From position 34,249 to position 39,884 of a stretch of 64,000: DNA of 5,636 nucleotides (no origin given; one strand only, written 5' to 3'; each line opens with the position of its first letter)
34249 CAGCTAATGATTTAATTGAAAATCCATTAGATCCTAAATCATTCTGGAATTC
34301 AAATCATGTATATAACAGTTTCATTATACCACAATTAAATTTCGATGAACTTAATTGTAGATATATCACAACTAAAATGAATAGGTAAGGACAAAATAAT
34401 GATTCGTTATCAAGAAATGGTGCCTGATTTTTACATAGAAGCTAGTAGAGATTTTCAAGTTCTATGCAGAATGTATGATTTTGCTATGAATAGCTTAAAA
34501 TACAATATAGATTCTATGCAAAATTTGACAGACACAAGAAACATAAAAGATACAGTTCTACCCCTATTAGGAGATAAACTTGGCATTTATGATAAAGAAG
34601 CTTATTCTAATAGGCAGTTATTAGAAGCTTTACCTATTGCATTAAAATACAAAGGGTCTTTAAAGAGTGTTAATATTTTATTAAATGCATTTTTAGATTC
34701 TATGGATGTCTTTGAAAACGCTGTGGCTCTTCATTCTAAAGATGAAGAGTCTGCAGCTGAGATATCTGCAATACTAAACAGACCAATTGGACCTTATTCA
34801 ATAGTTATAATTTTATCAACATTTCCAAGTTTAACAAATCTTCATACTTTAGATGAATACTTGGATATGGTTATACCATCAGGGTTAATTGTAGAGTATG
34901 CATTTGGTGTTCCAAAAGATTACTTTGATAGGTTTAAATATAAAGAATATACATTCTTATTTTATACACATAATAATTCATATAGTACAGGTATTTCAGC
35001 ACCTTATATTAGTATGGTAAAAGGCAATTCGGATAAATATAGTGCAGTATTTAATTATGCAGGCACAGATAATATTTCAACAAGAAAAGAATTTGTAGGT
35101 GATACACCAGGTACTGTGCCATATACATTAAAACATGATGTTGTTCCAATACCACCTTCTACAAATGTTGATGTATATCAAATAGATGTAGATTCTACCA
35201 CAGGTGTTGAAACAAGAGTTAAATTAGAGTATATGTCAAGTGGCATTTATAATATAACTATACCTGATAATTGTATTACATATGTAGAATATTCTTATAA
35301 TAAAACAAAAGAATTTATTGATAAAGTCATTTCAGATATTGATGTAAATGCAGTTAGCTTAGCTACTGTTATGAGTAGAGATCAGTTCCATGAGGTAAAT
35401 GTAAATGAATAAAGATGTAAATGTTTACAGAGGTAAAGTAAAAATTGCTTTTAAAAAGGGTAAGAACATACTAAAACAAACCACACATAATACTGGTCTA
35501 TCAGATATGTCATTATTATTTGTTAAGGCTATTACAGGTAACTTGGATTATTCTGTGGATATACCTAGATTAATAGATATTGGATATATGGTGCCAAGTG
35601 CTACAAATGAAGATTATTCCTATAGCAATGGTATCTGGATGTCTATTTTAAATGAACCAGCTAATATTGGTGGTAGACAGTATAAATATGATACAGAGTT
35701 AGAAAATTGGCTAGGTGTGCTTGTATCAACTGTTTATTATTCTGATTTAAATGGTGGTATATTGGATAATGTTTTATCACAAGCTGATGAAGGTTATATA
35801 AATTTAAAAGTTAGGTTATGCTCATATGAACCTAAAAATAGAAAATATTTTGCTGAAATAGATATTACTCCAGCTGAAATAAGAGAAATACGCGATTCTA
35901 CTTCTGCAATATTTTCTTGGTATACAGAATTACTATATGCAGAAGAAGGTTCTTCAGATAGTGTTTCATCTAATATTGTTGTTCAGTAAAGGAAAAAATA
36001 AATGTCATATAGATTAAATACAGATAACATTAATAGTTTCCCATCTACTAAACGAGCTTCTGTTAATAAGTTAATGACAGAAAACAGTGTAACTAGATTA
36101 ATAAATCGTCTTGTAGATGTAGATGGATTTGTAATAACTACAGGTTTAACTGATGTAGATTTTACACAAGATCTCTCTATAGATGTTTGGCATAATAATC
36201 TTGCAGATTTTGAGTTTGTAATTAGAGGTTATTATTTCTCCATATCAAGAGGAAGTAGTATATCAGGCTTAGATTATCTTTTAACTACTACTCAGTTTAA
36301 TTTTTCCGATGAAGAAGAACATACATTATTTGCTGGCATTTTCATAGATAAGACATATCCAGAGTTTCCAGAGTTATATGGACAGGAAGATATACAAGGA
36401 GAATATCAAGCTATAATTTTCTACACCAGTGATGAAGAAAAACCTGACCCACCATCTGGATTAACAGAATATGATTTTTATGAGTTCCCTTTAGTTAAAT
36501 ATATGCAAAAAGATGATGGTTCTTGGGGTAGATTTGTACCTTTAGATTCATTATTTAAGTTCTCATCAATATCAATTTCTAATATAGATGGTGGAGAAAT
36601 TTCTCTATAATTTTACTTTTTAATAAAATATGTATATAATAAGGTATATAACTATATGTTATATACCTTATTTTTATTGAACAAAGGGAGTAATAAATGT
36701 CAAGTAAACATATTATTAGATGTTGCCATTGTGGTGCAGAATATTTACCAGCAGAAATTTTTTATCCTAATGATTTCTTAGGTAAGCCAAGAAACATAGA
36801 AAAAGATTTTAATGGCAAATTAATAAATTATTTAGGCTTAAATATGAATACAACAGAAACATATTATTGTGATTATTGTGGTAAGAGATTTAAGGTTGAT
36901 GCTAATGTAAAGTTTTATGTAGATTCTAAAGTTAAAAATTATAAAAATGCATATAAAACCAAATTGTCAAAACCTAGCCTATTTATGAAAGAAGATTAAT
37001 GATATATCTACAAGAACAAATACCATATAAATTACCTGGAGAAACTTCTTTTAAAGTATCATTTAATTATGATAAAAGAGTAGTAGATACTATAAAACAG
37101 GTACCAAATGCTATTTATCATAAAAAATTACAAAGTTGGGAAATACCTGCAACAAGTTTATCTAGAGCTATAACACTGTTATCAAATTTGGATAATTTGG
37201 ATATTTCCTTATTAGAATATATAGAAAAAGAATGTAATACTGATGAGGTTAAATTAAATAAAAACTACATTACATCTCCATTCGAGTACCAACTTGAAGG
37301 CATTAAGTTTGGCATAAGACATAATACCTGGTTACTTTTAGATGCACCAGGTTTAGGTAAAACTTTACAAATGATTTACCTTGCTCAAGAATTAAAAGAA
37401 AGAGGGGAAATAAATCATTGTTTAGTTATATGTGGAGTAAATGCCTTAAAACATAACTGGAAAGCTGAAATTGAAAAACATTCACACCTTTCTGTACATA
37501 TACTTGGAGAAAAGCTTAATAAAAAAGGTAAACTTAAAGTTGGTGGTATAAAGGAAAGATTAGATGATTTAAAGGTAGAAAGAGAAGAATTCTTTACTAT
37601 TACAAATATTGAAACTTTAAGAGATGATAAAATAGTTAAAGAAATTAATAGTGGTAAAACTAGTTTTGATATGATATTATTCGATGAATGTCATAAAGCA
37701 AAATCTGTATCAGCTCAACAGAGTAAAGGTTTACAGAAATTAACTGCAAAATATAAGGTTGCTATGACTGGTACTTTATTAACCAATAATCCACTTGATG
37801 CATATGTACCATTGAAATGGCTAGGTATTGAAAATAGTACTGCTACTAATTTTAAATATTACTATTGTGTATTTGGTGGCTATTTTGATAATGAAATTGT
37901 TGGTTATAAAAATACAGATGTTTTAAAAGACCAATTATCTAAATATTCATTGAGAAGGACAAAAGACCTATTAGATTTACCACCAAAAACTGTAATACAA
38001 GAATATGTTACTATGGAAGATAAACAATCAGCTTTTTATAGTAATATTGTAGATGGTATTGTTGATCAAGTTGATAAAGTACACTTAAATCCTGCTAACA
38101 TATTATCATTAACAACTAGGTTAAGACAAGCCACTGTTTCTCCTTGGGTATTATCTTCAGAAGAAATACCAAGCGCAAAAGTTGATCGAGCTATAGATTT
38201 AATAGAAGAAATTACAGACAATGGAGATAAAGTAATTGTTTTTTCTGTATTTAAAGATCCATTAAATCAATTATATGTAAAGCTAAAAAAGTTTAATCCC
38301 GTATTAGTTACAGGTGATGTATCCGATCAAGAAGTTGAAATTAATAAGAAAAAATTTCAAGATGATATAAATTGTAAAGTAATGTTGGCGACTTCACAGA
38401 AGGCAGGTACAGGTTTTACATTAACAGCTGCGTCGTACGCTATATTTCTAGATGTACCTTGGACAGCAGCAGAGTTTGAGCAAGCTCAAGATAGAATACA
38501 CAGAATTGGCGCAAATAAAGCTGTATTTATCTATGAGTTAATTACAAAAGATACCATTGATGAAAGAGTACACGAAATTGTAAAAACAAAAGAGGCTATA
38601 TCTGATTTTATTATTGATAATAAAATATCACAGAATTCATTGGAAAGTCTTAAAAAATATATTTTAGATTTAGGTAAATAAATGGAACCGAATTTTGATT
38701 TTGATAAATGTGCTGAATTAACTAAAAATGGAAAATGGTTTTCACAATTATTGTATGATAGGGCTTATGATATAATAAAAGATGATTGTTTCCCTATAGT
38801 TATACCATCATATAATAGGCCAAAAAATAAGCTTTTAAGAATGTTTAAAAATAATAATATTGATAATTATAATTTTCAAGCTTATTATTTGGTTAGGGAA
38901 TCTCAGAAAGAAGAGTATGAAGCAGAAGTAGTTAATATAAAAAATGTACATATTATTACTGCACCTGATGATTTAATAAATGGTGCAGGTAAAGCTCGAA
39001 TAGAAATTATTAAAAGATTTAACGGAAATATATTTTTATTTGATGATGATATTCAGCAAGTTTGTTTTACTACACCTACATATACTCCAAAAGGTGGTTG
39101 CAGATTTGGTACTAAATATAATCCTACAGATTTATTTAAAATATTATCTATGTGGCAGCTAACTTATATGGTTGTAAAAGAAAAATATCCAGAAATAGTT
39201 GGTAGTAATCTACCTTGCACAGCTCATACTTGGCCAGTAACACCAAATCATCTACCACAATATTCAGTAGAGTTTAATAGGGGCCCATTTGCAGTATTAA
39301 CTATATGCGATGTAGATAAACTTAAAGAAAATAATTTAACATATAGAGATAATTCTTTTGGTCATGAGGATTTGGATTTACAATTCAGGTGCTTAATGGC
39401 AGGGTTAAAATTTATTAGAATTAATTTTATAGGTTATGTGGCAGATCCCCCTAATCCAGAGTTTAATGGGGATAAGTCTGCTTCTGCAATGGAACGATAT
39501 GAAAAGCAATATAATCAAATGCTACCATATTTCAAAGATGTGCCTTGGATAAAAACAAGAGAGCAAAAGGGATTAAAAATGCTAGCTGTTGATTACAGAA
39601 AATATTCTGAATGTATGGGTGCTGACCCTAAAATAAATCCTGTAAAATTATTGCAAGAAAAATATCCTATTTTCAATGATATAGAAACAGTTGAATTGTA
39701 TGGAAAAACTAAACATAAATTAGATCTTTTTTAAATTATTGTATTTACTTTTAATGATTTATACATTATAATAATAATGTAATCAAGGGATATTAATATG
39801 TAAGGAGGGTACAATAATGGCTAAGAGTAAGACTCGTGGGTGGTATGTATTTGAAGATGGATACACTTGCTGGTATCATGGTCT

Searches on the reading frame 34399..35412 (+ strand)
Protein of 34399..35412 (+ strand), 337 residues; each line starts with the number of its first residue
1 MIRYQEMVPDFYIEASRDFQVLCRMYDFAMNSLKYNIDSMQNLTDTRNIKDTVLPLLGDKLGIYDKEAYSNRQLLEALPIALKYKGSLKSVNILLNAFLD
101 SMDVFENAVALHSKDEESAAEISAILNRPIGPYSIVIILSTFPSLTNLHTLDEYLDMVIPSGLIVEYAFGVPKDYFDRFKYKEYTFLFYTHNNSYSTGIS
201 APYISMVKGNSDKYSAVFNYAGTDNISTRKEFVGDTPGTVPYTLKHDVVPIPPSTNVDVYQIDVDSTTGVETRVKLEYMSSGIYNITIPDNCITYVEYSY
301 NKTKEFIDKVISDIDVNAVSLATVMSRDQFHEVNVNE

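Call 5: search_protein_families(library=pfam, proteins=[window:34399-35412:+], max_evalue=0.1)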
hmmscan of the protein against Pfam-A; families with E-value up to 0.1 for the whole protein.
window:34399-35412:+ (337 aa): 0 families

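Call 6: search_protein_families(library=phrogs, proteins=[window:34399-35412:+], max_evalue=0.01)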
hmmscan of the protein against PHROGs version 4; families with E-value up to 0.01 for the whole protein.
window:34399-35412:+ (337 aa): 0 families

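Call 49: search_solved_structures(query=window:34399-35412:+, max_evalue=10)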
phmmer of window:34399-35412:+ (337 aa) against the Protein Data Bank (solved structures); distinct sequences matched with E-value up to 10: 3.
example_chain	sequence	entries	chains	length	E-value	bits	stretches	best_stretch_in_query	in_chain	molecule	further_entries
2iir_A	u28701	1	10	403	0.18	14.3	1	88-191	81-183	Acetate kinase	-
4glk_A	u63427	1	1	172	0.46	12.9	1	200-280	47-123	AbiQ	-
2cqp_A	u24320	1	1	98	1.4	11.4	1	101-144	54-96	RNA-binding protein 12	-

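Call 50: find_homologous_proteins(query=window:34399-35412:+)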
Query window:34399-35412:+ (337 aa): 148 proteins with E <= 0.001 among 1313 candidates; the best 120 are listed.
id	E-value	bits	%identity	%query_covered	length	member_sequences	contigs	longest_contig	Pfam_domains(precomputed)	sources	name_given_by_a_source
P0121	8.6e-218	740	99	100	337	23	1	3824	-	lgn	-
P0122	2.3e-175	600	81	99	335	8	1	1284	-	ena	-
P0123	2.8e-174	597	82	99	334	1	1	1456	-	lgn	-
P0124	1.4e-172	591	80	99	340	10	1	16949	-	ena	-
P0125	1.3e-171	588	79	100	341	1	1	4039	-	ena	-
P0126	6.5e-163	560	83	90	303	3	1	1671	-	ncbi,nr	ncbi:MAG: hypothetical protein IJH55_08315, partial [Romboutsia sp.]|nr:hypothetical protein [Rombou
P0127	2.0e-162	558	77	99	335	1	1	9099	-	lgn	-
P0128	5.7e-161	553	75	99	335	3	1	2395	-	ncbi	-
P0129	1.2e-160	552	74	100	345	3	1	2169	-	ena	-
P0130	2.6e-160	551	63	99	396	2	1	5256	-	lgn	-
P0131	3.8e-158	544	73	100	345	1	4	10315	-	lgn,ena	-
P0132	1.9e-157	542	74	99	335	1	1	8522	-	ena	-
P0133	1.0e-156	539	74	99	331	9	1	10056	-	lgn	-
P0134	2.2e-155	535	73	99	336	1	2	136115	-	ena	-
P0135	1.5e-154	532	63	99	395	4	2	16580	-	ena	-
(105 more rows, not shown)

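Call 52: search_solved_structures(query=A5, max_evalue=10, show_alignments=2)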
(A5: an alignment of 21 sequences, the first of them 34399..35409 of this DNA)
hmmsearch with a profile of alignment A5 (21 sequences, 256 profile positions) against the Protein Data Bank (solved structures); distinct sequences matched with E-value up to 10: 0.

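Call 53: search_protein_families(library=pfam, alignment_id=A5, max_evalue=1)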
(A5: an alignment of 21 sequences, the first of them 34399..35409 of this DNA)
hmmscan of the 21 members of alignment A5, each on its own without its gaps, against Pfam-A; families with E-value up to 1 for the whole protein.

A. member 1, window:34399-35409:+ (337 aa): 0 families

B. families by the number of members that match (of 21 scanned): 8 families
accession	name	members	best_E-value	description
PF19519.4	DUF6051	2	0.0048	Family of unknown function (DUF6051)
PF01116.26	F_bP_aldolase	2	0.0096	Fructose-bisphosphate aldolase class-II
PF12425.13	DUF3673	2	0.16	Protein of unknown function (DUF3673)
PF19995.5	iSTAND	1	0.099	inactive STAND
PF10043.14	DUF2279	1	0.12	Predicted periplasmic lipoprotein (DUF2279)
PF12840.13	HTH_20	1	0.15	Helix-turn-helix domain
PF23259.1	CHX17_C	1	0.18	Plant cation/H(+) antiporter, C-terminal domain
PF23419.2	WD40_RFWD3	1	0.19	E3 ubiquitin-protein ligase RFWD3 WD40 domain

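Call 87: search_protein_families(library=ncbifam, proteins=[window:34399-35412:+], max_evalue=0.1)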
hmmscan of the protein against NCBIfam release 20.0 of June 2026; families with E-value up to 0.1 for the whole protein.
window:34399-35412:+ (337 aa): 0 families

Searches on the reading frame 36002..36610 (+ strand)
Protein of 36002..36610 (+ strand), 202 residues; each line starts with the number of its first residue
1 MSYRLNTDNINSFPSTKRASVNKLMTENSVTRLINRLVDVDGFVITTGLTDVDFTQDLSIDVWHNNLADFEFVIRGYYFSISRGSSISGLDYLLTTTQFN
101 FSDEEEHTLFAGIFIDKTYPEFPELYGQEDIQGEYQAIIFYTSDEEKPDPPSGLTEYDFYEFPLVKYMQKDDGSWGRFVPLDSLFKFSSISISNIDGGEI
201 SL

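Call 5: search_protein_families(library=pfam, proteins=[window:36002-36610:+], max_evalue=0.1)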
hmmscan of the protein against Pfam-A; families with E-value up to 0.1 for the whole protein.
window:36002-36610:+ (202 aa): 1 family
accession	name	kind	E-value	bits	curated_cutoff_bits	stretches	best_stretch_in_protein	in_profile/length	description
PF15600.11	Imm64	-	0.068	13.5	25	1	26-84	30-83/207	Immunity protein 64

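Call 6: search_protein_families(library=phrogs, proteins=[window:36002-36610:+], max_evalue=0.01)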
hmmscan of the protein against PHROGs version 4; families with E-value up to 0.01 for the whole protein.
window:36002-36610:+ (202 aa): 0 families

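Call 87: search_protein_families(library=ncbifam, proteins=[window:36002-36610:+], max_evalue=0.1)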
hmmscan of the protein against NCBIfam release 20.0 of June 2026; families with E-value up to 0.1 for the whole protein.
window:36002-36610:+ (202 aa): 0 families

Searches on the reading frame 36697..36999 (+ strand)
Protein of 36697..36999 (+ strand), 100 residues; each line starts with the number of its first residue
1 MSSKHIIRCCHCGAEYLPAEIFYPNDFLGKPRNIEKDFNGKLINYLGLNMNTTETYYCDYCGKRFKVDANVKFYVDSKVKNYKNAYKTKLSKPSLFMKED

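Call 30: search_protein_families(library=phrogs, proteins=[window:36697-36999:+], max_evalue=0.001)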
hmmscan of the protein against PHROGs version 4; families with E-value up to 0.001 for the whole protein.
window:36697-36999:+ (100 aa): 3 families
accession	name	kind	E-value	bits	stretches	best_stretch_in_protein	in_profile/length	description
phrog_18378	-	unknown function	0.00024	22.1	0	54-83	26-52/64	-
phrog_16376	-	unknown function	0.00038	21.4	0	35-74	21-54/56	-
phrog_6504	-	unknown function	0.00065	20.9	0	49-76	28-55/61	-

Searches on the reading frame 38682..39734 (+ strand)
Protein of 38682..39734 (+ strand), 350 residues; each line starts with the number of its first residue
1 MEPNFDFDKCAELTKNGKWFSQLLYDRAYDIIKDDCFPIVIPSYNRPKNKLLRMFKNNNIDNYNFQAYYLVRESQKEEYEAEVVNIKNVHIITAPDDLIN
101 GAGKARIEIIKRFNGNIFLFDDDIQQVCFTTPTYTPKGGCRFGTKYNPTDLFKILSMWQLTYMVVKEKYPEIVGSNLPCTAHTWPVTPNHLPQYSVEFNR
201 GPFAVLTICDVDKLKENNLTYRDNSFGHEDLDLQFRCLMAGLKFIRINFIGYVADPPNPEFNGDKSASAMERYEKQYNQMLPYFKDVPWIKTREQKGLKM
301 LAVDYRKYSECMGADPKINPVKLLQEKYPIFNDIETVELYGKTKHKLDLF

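Call 30: search_protein_families(library=phrogs, proteins=[window:38682-39734:+], max_evalue=0.001)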
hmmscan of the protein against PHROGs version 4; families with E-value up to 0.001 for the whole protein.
window:38682-39734:+ (350 aa): 1 family
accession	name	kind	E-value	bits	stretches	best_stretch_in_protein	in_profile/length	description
phrog_842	-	other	1.8e-10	42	1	34-248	2-189/270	beta-glucosyl-HMC-alpha-glucosyltransferase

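Call 89: search_protein_families(library=pfam, proteins=[window:38682-39734:+], max_evalue=0.01)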
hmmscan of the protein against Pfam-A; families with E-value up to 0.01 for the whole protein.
window:38682-39734:+ (350 aa): 1 family
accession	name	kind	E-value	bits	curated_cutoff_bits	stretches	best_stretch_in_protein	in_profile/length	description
PF20691.3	TAGT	-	7.8e-09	36.2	27.5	1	37-129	1-94/205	TET-Associated Glycosyltransferase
